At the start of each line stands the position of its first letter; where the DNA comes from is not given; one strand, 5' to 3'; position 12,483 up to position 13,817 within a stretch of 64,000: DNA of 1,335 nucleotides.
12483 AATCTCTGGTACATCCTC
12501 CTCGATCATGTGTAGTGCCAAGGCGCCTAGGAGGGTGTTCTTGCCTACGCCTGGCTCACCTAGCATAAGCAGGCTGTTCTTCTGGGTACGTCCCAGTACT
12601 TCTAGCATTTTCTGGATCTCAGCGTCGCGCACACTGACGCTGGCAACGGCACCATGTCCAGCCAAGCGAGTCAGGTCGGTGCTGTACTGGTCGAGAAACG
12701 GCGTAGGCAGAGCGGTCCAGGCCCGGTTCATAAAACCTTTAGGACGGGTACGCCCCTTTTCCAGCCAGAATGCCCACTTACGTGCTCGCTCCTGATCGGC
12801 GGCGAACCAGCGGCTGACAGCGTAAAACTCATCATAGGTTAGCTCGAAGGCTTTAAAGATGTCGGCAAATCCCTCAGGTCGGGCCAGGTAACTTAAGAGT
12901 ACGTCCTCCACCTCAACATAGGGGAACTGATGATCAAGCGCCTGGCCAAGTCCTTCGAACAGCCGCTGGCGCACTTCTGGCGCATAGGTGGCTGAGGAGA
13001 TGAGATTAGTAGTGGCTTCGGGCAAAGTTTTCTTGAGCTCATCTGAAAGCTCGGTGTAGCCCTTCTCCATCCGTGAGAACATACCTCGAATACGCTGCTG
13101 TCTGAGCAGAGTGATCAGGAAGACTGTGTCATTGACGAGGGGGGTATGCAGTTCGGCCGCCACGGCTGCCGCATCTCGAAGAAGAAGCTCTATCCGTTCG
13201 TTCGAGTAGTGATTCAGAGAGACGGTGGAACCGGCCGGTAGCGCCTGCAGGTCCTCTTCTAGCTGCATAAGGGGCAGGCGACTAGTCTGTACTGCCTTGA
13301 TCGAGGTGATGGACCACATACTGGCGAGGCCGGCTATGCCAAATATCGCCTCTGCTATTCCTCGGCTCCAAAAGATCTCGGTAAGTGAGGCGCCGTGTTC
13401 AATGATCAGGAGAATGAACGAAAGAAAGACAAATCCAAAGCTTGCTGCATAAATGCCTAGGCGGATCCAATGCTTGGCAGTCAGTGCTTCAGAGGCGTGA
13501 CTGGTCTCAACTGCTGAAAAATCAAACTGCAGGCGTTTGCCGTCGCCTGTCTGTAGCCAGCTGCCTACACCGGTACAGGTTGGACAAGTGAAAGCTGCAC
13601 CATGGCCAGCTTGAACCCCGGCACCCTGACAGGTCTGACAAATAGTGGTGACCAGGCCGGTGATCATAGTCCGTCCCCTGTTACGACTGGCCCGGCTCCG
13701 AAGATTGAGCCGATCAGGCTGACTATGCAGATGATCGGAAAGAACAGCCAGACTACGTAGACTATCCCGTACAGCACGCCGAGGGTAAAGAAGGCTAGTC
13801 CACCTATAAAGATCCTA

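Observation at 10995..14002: Membrane-anchored Hsp100/Clp-like ATPase with DnaJ-type zinc fingers and a non-canonical NBD1, co-directional with two type IV pilin genes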

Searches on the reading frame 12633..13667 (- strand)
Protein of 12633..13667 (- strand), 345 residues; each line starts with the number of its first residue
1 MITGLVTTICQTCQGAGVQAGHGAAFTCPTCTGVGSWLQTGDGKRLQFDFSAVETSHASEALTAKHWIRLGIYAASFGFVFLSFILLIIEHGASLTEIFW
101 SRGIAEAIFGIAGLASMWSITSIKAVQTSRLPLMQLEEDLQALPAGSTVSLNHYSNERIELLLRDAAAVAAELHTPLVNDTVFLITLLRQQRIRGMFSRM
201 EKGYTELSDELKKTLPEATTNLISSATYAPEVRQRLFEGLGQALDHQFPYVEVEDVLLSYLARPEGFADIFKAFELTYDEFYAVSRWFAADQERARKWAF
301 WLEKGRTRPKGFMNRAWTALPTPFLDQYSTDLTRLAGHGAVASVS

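Call 20: find_related_loci(query=A2, collection=genome_contigs, flank=6000)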
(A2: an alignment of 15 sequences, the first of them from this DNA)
Query A2 (345 aa) in genome_contigs; peptide patterns used: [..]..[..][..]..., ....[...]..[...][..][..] (x = any residue, [..] = any of these).
62 stretches matched a pattern; 32 encode a relative of the query (tblastn E <= 1e-3); 32 distinct loci.
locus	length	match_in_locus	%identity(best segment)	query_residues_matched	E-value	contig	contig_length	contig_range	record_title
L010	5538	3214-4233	41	1-345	2e-84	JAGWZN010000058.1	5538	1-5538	MAG: Patescibacteria group bacterium isolate REEB54 contig-150_19666, whole genome shotgun sequence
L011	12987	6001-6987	39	10-343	1e-72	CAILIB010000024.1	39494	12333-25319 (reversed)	uncultured Candidatus Berkelbacteria bacterium isolate Ki1-1-6m_bin-0597 genome assembly, contig: bin-0597:24/46, whole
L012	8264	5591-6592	36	1-343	1e-71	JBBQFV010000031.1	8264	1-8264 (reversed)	MAG: Patescibacteria group bacterium isolate Co_metawrap_1003 Cmw_1003_k141_14943823_length_8264_cov_10.0000, whole geno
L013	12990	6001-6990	33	8-342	4e-54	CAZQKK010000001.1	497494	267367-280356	MAG TPA_asm: uncultured Candidatus Saccharibacteria bacterium isolate SRP170004_co1_220 genome assembly, contig: NODE_12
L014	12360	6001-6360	43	225-344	1e-28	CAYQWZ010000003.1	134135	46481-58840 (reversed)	MAG TPA_asm: uncultured Candidatus Saccharibacteria bacterium isolate SRP178699_co2_440 genome assembly, contig: NODE_11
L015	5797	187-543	43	227-345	6e-26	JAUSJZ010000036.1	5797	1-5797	MAG: bacterium isolate E14_metabat.bin.335 E14_k141_582641, whole genome shotgun sequence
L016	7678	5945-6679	26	62-334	8e-18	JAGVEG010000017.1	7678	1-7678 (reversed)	MAG: Candidatus Berkelbacteria bacterium isolate WC_12 c_000000101088, whole genome shotgun sequence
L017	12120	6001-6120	58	301-340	8e-9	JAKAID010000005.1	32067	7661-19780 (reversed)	MAG: bacterium isolate WY3.bin161 NODE_2068_length_32067_cov_4.656763, whole genome shotgun sequence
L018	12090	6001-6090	67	312-341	4e-8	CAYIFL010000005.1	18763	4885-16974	MAG TPA_asm: uncultured Candidatus Saccharibacteria bacterium isolate ERP119705_co18_686 genome assembly, contig: NODE_3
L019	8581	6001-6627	26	153-339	6e-8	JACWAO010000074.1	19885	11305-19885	MAG: Candidatus Colwellbacteria bacterium isolate B_PAT_13 k141_321091, whole genome shotgun sequence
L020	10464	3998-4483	29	185-339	6e-8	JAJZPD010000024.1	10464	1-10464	MAG: bacterium isolate SKS1.bin112 NODE_11285_length_10464_cov_2.590113, whole genome shotgun sequence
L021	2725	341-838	30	182-336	6e-8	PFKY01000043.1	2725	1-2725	MAG: Candidatus Wolfebacteria bacterium CG_4_10_14_0_8_um_filter_39_64 CG_4_10_14_0.8_um_filter_scaffold_32347_c, whole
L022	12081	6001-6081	74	310-336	2e-7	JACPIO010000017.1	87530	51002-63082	MAG: Candidatus Wolfebacteria bacterium isolate NC_groundwater_443_Ag_B-0.1um_44_15 GD18-4_B1_scaffold_940368, whole gen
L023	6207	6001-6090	70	312-341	2e-7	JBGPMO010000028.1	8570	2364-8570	MAG: Candidatus Paceibacteria bacterium isolate OBJ_0618_7090110_236 k141_3172125_length_8570_cov_8.0000, whole genome s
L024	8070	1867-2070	41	265-336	2e-7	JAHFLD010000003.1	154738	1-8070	MAG: Candidatus Harrisonbacteria bacterium isolate nzgw425 NODE_61_length_154739_cov_7.966705, whole genome shotgun sequ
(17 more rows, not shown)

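Call 37: search_protein_representatives(protein=window:12633-13667:-)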
Query: 345 residues. Proteins with E-value up to 0.001 (for the whole library): 126; up to 1e-10: 20; up to 1e-30: 7. The best 126 are listed.
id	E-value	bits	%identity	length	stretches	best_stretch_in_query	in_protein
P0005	3.2e-78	279.6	39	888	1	5-345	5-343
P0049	4.4e-50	187.1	36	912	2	255-344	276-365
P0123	1.8e-47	178.5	34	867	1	5-342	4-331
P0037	4.8e-44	167.3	34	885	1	9-343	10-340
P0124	6.0e-44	166.9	33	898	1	5-344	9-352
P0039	9.9e-35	136.7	35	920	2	142-341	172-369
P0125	7.3e-31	123.9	34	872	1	5-341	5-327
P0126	4.0e-24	101.8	26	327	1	5-321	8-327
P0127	2.6e-21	92.5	30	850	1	26-334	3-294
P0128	2.7e-17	79.4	25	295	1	8-224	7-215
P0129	9.1e-16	74.3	23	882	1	27-340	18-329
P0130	9.6e-15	71.0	29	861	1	82-341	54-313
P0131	3.2e-14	69.2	25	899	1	8-340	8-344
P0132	5.7e-12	61.9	26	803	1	8-344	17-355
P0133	1.7e-11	60.3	39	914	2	235-340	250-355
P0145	1.0e-09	54.4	30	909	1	170-341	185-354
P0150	1.8e-08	50.4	25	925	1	168-340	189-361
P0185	3.1e-06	43.0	24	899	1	6-341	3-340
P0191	5.9e-06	42.1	25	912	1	10-341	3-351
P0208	6.6e-05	38.6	29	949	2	92-339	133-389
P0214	8.6e-05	38.3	26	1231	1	126-340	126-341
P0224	1.7e-04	37.2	23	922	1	7-341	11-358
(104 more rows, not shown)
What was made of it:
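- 126 clusters at 50% identity share the N-terminal region (call 37).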

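Call 39: list_cluster_members(proteins=[P0124, P0131, P0133, P0145, P0150, P0185, P0191, P0224, P0214, P0208])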
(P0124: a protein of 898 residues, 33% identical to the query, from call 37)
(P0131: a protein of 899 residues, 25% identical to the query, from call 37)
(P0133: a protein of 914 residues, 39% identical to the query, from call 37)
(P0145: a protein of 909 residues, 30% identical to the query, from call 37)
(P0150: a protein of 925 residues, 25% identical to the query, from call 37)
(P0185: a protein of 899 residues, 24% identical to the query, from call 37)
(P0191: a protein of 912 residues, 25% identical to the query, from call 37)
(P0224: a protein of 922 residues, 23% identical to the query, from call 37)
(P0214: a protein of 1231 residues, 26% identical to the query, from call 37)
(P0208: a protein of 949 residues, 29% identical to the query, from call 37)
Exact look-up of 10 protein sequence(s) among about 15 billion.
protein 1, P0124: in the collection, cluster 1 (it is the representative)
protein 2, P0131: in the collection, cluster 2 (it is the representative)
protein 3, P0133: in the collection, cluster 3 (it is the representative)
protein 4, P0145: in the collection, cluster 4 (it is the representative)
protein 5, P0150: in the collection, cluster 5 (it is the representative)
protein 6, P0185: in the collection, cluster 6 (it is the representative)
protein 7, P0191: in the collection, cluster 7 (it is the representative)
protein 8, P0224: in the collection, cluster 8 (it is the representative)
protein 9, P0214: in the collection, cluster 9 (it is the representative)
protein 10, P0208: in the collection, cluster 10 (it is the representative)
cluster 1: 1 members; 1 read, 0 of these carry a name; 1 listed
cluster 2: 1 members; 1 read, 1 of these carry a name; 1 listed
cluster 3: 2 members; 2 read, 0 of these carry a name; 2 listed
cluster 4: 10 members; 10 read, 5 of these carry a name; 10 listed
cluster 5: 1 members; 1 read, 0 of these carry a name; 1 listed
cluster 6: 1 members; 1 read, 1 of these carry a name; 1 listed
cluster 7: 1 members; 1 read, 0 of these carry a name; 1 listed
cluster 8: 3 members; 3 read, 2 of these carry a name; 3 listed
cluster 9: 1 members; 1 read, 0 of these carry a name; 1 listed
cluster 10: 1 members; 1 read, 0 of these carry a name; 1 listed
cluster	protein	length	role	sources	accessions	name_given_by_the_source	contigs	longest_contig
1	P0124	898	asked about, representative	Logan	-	-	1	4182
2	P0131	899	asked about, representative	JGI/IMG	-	ATP-dependent Clp protease ATP-binding subunit ClpC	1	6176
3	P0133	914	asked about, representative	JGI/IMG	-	-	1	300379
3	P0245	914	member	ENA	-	-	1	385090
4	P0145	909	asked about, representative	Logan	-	-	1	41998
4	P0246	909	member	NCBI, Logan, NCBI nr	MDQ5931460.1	MAG: ATP-dependent Clp protease ATP-binding subunit ClpC [Patescibacteria group bacterium] | ATP-dependent Clp protease ATP-binding subunit ClpC [Patescibacteria group bacterium]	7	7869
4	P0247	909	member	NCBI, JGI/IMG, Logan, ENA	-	ATP-dependent Clp protease ATP-binding subunit ClpA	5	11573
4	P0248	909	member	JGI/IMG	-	ATP-dependent Clp protease ATP-binding subunit ClpC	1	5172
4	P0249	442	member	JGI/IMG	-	ATP-dependent Clp protease ATP-binding subunit ClpC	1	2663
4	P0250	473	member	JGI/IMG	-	ATP-dependent Clp protease ATP-binding subunit ClpA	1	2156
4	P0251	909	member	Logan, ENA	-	-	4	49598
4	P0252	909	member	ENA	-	-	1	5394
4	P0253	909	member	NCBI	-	-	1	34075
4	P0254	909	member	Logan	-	-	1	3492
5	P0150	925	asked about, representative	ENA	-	-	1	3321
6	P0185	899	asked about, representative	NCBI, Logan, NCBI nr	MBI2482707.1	AAA family ATPase [Candidatus Uhrbacteria bacterium]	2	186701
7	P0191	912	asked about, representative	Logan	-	-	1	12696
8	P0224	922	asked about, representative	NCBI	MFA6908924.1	MAG: AAA family ATPase [Patescibacteria group bacterium]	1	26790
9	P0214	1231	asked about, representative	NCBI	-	-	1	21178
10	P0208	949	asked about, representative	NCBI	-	-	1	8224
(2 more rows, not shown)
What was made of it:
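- Source names are Patescibacteria, Berkelbacteria, Uhrbacteria, Wolfe-, Colwell- and Harrisonbacteria (calls 20, 39).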

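Call 46: find_encoding_contigs(protein=P0185, flank=6000, max_places=1)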
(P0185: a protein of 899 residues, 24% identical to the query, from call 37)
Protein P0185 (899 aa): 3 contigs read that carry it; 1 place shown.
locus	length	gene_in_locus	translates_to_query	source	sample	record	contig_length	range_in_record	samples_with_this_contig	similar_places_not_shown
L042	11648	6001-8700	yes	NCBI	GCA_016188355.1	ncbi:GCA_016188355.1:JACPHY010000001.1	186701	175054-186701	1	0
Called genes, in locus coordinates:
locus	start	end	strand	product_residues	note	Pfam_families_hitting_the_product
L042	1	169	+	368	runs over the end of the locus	PF13200:DUF4015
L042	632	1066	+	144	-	PF02381:MraZ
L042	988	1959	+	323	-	PF01795:Methyltransf_5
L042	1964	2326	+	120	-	-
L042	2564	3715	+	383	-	PF01702:TGT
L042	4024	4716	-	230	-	-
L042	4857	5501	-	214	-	-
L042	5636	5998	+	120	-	-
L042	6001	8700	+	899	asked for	PF02861:Clp_N (weak), PF06068:TIP49 (faint), PF00004:AAA (weak), PF17871:AAA_lid_9, PF00004:AAA (weak), PF07724:AAA_2, PF07728:AAA_5, PF10431:ClpB_D2-small, +5 more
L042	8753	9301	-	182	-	-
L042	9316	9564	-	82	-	-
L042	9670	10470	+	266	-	PF02643:DUF192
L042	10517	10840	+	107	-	PF00829:Ribosomal_L21p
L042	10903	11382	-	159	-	-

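Call 47: find_encoding_contigs(protein=P0133, flank=6000, max_places=1)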
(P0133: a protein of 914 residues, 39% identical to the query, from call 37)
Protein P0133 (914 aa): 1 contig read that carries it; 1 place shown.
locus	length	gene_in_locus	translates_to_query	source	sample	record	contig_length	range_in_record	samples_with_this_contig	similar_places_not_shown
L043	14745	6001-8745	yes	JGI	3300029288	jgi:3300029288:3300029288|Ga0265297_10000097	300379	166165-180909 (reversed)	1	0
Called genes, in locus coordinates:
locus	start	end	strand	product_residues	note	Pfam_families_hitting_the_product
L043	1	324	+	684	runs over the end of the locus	-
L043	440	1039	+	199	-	PF13483:Lactamase_B_3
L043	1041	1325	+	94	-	-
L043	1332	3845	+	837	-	PF00521:DNA_topoisoIV, PF03989:DNA_gyraseA_C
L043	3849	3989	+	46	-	PF00468:Ribosomal_L34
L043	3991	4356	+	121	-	PF00825:Ribonuclease_P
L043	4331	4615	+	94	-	PF01809:YidD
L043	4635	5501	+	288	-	PF02096:60KD_IMP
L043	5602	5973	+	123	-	-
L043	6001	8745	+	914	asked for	PF00158:Sigma54_activat (faint), PF02861:Clp_N (weak), PF00004:AAA, PF17871:AAA_lid_9, PF00004:AAA, PF07724:AAA_2, PF07728:AAA_5, PF10431:ClpB_D2-small, +3 more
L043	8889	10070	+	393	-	PF13175:AAA_15, PF13304:AAA_21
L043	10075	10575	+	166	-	-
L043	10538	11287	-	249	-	-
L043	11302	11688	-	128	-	PF04519:Bactofilin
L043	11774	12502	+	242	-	PF01351:RNase_HII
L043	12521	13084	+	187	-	PF01209:Ubie_methyltran, PF01728:FtsJ (faint), PF13847:Methyltransf_31, PF08241:Methyltransf_11, PF13649:Methyltransf_25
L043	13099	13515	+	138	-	-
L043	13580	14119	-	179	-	-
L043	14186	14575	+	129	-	PF02021:UPF0102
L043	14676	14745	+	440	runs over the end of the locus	PF08529:NusA_N, PF13184:KH_NusA_1st, PF26594:KH_NusA_2nd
